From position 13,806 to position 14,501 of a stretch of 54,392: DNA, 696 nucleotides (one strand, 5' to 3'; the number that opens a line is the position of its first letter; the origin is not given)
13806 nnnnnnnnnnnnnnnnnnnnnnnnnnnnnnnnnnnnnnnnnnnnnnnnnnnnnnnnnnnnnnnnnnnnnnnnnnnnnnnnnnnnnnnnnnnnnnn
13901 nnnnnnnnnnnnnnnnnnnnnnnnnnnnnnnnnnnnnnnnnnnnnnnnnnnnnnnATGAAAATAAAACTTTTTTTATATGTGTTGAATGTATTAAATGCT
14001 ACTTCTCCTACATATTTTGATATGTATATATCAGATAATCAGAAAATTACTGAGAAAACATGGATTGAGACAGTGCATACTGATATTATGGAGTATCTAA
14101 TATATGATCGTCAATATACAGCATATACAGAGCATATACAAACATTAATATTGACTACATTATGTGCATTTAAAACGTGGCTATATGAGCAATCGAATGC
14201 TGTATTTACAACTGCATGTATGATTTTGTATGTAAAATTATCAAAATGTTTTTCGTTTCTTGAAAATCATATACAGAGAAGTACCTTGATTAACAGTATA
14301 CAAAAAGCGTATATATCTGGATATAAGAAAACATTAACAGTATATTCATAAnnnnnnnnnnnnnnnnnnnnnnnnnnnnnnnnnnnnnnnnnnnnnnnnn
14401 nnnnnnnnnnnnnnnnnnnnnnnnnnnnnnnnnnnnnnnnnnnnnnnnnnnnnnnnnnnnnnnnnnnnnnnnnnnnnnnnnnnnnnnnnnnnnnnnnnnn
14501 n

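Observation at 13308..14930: Copy B: three consecutive leader-bearing orphans between the S17 operon promoter and gltX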

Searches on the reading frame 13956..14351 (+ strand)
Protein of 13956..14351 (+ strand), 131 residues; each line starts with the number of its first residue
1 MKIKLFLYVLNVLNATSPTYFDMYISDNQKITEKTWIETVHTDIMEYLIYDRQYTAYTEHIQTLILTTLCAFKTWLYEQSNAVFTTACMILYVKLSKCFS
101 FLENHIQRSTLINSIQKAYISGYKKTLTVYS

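Call 7: search_protein_families(library=pfam, proteins=[window:13956-14351:+], max_evalue=1)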
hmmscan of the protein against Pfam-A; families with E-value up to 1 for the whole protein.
window:13956-14351:+ (131 aa): 0 families

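Call 53: search_protein_families(library=ncbifam, proteins=[window:13956-14351:+], max_evalue=0.1)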
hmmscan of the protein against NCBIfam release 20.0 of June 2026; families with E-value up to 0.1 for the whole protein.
window:13956-14351:+ (131 aa): 0 families
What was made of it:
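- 13956..14351 (+): B2: 131-aa Tyr-rich orphan with a weak leader-like N-terminus. Found only in this genome. No family match (calls 7, 53).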
